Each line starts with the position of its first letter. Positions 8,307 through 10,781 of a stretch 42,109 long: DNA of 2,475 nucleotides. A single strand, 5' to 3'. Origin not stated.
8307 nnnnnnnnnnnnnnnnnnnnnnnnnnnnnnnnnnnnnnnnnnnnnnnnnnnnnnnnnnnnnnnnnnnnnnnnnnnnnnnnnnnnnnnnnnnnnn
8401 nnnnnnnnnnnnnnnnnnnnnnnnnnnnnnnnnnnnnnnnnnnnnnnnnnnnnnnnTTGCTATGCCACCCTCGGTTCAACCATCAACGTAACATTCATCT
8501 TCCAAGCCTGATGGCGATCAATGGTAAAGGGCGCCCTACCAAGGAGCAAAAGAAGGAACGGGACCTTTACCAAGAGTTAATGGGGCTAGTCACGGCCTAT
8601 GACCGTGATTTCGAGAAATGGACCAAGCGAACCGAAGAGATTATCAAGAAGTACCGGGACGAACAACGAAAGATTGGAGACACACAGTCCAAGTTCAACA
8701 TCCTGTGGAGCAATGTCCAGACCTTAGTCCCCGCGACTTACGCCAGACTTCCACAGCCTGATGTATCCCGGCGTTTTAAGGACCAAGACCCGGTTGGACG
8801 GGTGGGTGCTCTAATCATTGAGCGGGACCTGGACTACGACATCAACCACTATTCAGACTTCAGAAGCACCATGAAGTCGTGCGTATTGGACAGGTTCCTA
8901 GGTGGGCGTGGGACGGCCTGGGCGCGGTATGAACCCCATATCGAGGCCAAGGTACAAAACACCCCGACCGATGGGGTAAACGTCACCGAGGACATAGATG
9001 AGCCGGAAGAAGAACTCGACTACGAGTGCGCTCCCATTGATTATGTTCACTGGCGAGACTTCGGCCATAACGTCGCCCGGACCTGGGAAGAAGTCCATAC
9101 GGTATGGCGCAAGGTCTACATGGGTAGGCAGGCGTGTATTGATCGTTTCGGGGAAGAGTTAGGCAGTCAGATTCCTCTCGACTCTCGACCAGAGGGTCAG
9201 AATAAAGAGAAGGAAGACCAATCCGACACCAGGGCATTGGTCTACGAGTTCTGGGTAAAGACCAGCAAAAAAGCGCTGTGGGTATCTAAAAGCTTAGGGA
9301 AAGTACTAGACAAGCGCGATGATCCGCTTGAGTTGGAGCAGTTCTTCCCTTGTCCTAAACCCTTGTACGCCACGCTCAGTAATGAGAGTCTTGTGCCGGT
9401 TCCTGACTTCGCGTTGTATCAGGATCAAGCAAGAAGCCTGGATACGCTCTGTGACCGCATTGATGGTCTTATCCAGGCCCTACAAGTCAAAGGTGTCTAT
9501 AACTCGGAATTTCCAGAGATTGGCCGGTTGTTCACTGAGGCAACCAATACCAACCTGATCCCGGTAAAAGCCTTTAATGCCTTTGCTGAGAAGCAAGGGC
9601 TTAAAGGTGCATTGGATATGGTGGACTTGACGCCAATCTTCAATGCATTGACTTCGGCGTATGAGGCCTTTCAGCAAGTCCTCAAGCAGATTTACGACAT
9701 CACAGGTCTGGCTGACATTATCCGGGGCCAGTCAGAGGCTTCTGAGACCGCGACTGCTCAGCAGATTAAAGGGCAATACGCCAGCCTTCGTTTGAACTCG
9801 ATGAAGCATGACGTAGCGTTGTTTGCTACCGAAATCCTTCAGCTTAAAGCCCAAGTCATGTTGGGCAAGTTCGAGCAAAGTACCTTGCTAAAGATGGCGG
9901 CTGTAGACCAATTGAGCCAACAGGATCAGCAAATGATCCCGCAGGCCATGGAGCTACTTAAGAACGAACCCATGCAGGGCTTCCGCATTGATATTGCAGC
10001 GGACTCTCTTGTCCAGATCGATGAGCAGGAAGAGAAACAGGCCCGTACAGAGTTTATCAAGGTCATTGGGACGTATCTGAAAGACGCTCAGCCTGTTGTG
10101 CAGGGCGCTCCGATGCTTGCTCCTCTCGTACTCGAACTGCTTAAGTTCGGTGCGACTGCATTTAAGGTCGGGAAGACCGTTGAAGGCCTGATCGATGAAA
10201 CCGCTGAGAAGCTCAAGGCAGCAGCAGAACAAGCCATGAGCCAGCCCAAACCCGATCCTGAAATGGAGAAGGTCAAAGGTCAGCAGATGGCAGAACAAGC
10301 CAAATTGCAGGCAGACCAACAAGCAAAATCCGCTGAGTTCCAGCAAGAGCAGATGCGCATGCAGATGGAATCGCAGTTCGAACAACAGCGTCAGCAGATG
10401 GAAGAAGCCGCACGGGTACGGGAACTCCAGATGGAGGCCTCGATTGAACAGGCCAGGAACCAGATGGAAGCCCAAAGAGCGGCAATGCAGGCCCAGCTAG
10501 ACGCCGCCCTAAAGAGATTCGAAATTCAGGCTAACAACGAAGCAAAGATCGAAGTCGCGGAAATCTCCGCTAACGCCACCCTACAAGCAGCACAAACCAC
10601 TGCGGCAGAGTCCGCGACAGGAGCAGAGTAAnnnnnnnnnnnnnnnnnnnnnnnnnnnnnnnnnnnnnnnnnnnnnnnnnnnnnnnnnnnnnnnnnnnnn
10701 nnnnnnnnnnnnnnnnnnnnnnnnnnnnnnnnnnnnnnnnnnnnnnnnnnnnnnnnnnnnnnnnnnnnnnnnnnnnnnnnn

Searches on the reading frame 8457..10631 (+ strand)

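Call 13: search_protein_families(library=phrogs, proteins=[window:8457-10631:+], max_evalue=0.01)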
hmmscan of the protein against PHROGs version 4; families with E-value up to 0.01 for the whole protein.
window:8457-10631:+ (724 aa): 1 family
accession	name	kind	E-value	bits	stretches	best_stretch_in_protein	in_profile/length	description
phrog_12082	-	head and packaging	7.5e-173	577.7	2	24-499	7-488/715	portal protein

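Call 14: search_protein_families(library=pfam, proteins=[window:8457-10631:+], max_evalue=0.01)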
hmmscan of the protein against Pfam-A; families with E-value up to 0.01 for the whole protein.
window:8457-10631:+ (724 aa): 0 families
